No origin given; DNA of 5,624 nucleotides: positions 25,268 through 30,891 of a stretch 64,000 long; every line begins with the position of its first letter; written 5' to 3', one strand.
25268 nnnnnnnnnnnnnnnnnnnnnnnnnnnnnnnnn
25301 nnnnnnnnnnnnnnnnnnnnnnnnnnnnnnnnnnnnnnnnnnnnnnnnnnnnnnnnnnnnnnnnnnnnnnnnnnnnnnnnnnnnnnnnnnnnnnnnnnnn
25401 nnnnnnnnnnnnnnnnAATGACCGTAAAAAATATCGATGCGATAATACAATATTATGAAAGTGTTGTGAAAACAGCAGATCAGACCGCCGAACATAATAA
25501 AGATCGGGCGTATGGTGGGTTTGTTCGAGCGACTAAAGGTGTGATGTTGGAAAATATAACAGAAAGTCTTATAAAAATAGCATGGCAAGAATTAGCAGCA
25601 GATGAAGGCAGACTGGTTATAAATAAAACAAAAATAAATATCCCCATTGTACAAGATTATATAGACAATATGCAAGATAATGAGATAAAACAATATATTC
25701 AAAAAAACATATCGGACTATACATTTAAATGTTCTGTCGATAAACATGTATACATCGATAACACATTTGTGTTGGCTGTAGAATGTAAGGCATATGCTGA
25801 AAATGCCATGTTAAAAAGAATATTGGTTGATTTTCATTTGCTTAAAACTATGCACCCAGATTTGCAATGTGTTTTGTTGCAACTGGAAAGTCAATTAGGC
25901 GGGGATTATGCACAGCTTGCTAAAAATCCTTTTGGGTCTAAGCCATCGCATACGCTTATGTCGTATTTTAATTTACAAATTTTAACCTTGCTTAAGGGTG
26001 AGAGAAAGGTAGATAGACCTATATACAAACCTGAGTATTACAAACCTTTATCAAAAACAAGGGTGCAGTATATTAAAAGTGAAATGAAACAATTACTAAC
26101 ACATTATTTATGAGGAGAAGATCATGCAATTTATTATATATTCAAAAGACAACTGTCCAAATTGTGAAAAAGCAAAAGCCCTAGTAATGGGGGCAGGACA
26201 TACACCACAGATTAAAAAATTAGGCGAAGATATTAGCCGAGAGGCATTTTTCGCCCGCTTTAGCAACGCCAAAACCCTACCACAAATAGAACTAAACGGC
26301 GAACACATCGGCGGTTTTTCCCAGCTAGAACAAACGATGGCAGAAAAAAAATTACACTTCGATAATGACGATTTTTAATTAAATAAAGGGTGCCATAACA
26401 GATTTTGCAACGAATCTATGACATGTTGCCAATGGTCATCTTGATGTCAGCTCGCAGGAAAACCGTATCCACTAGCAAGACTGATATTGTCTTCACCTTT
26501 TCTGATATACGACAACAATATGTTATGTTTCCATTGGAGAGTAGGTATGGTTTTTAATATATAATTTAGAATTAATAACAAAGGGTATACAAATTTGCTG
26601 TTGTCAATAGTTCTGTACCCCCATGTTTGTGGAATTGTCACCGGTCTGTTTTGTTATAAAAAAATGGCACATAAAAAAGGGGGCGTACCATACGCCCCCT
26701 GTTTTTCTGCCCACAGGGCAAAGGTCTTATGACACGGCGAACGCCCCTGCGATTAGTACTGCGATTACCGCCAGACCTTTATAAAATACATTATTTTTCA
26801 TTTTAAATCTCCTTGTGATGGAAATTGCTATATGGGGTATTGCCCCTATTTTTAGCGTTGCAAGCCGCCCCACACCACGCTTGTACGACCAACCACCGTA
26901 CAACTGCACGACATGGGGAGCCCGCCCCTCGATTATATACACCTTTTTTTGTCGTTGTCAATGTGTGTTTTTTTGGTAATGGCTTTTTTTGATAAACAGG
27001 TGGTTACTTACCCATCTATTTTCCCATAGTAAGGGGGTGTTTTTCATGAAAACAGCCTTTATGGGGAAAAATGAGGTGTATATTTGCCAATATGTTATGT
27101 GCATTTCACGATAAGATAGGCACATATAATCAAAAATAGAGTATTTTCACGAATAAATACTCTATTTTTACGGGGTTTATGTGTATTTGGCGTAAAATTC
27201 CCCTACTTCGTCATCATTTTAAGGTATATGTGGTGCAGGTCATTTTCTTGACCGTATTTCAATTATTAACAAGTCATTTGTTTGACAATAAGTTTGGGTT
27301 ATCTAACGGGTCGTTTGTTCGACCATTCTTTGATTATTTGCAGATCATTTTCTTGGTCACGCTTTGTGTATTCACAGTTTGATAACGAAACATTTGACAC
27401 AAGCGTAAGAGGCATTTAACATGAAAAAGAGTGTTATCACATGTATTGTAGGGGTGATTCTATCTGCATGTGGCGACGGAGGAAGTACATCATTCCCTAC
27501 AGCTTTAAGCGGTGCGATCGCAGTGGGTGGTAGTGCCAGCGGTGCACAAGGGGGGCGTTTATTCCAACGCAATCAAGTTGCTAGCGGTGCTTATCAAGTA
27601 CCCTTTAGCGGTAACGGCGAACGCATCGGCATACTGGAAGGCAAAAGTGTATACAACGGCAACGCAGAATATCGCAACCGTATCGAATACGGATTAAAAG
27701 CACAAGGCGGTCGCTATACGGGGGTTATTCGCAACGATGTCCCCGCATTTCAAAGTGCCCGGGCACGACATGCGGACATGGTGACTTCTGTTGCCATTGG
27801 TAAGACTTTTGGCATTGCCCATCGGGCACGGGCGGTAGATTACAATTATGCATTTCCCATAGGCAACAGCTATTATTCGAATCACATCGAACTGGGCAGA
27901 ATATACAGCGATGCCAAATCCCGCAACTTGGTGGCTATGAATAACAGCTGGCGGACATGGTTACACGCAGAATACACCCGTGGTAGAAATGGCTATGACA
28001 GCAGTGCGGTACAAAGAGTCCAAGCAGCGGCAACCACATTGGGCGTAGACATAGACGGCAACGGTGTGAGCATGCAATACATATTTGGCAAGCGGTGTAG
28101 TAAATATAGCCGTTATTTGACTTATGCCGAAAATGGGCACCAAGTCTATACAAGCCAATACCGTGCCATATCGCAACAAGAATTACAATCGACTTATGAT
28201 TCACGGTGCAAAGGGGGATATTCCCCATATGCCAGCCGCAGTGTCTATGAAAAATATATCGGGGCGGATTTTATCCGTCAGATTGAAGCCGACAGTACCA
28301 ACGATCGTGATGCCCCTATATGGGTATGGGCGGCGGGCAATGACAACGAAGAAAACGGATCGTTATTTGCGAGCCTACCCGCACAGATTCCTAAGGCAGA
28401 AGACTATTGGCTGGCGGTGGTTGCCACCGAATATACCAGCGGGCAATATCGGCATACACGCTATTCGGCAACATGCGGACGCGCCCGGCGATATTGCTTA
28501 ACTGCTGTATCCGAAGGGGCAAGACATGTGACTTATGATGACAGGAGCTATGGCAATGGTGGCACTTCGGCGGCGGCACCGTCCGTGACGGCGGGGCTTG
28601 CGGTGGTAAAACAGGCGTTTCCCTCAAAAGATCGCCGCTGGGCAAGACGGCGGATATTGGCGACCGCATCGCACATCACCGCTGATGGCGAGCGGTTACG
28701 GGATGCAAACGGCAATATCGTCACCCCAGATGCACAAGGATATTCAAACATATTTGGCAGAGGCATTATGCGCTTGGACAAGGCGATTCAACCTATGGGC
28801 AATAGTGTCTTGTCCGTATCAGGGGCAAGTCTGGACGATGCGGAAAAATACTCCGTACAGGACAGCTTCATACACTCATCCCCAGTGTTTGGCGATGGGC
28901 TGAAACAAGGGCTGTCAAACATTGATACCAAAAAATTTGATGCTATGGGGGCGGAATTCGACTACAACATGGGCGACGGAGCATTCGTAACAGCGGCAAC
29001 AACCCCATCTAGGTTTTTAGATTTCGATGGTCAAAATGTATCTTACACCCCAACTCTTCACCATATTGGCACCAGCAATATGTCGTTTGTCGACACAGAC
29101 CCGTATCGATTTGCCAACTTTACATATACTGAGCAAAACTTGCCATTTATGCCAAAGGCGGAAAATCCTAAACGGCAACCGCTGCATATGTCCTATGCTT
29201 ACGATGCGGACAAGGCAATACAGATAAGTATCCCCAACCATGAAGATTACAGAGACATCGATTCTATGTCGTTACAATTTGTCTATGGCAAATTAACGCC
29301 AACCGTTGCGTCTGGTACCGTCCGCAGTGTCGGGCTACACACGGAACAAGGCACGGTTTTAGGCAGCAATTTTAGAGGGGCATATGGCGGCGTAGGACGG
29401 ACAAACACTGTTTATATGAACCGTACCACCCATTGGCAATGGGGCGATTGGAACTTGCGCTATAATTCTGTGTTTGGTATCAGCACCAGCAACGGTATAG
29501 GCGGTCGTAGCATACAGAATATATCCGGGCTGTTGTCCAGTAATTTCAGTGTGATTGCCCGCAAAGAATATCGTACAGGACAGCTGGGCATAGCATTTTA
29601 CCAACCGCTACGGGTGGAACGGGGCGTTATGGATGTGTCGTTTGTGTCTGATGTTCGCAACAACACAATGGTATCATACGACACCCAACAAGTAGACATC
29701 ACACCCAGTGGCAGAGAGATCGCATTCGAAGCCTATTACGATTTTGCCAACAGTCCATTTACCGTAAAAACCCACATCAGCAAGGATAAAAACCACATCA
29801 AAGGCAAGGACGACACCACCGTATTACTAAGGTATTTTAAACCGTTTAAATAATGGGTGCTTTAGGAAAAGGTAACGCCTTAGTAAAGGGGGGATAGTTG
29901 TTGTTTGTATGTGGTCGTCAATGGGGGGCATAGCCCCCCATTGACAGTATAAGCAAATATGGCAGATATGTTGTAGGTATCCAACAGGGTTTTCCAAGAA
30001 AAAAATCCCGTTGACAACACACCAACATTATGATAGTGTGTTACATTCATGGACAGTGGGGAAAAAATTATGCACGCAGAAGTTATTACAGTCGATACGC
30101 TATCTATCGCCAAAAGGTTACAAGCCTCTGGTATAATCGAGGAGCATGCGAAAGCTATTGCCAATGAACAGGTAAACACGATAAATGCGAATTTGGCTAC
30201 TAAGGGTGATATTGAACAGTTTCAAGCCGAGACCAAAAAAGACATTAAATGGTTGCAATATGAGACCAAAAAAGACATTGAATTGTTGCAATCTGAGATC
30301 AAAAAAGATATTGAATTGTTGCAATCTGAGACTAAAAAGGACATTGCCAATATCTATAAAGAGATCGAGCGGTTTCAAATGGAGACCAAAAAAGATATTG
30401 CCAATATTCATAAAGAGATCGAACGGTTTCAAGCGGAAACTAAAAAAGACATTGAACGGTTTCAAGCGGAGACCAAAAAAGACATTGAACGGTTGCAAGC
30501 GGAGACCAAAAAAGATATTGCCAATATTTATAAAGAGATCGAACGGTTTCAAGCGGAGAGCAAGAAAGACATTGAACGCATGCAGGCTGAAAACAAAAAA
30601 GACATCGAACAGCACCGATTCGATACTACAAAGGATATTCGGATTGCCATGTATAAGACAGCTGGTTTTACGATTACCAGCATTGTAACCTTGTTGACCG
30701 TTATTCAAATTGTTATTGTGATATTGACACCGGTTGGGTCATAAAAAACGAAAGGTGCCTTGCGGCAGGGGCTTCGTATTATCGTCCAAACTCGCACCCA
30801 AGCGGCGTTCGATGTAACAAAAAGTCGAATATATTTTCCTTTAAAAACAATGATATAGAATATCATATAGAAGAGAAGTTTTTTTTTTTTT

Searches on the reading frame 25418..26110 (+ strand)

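Call 10: search_protein_families(library=pfam, proteins=[window:25418-26110:+], max_evalue=0.001)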
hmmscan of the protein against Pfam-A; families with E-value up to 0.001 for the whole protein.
window:25418-26110:+ (231 aa): 0 families

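Call 20: search_protein_families(library=ncbifam, proteins=[window:25418-26110:+], max_evalue=0.1)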
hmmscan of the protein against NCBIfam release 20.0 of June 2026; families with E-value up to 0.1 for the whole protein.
window:25418-26110:+ (231 aa): 2 families
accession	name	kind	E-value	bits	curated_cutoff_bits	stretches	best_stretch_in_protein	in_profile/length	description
TIGR01420.1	pilT_fam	subfamily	0.0011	18.2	319.1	1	22-97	230-308/343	PilT/PilU family type 4a pilus ATPase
NF051430.1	TDE2712_fam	hypoth_equivalog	0.019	14.4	125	1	57-99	128-170/172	TDE2712 family protein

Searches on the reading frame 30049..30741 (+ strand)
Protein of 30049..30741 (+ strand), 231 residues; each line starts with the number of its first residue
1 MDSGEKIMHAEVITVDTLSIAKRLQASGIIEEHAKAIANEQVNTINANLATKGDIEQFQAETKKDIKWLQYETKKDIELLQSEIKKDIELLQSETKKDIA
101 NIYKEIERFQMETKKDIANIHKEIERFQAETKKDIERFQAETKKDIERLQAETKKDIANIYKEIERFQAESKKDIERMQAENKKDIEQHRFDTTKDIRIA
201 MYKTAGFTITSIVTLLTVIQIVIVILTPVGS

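Call 10: search_protein_families(library=pfam, proteins=[window:30049-30741:+], max_evalue=0.001)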
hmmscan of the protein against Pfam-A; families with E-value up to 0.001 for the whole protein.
window:30049-30741:+ (231 aa): 1 family
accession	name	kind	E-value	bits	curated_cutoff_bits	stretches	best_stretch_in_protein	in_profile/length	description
PF07798.16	CCDC90-like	-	9.1e-05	22.8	33.5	0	15-201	1-161/175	Coiled-coil domain-containing protein 90-like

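Call 20: search_protein_families(library=ncbifam, proteins=[window:30049-30741:+], max_evalue=0.1)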
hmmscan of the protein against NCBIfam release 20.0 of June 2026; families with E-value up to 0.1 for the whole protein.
window:30049-30741:+ (231 aa): 3 families
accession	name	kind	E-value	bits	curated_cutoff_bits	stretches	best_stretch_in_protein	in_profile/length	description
NF041483.1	growth_prot_Scy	equivalog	1.2e-05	23.1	1040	1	35-190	581-734/1293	polarized growth protein Scy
NF007210.0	PRK09632.1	equivalog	0.009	14.3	989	1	30-144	463-571/781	ATP-dependent DNA ligase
NF010439.0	PRK13865.1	equivalog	0.056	12.9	188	0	154-179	12-37/237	type IV secretion system protein VirB8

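Call 79: search_protein_families(library=pfam, proteins=[window:30049-30741:+], max_evalue=1)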
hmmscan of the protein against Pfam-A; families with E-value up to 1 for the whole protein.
window:30049-30741:+ (231 aa): 20 families
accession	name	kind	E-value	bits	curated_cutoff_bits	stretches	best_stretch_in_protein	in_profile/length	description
PF07798.16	CCDC90-like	-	9.1e-05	22.8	33.5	1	15-201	1-161/175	Coiled-coil domain-containing protein 90-like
PF03623.18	Focal_AT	-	0.0027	18.1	23.3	2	117-175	41-99/133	Focal adhesion targeting region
PF00815.25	Histidinol_dh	-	0.0032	17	27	2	36-116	9-87/411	Histidinol dehydrogenase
PF05597.16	Phasin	-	0.0084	16.6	28.8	0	58-133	47-123/126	Poly(hydroxyalcanoate) granule associated protein (phasin)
PF10241.14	KxDL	-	0.01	16.6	27.2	1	105-173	13-80/86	Uncharacterized conserved protein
PF04687.17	Microvir_H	-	0.011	15.7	22.7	1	130-164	132-166/310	Microvirus H protein (pilot protein)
PF04513.17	Baculo_PEP_C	-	0.019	15.5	38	1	100-165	30-95/140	Baculovirus polyhedron envelope protein, PEP, C terminus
PF14916.11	CCDC92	-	0.11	12.8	28.3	0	84-114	7-37/57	Coiled-coil domain of unknown function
PF00517.22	GP41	-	0.11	12.8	29.6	1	152-228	101-170/197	Retroviral envelope protein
PF15665.10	FAM184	-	0.11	12.5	32.7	1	55-141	116-198/211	Family with sequence similarity 184, A and B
PF04791.21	LMBR1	-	0.11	11.8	31.9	1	72-227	223-371/510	LMBR1-like membrane protein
PF10037.15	MRP-S27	-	0.22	10.9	25.9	1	78-191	268-387/393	Mitochondrial 28S ribosomal protein S27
PF22456.1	PqqF-like_C_4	-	0.23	12.1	27.5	0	91-146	41-96/100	PQQ synthase PqqF-like, C-terminal lobe domain 4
PF02601.20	Exonuc_VII_L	-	0.3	10.9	35.9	1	72-188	144-261/315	Exonuclease VII, large subunit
PF25565.1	Ubiquitin_At1g33420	-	0.42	11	27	0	146-181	38-73/92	At1g33420-like, ubiquitin-like domain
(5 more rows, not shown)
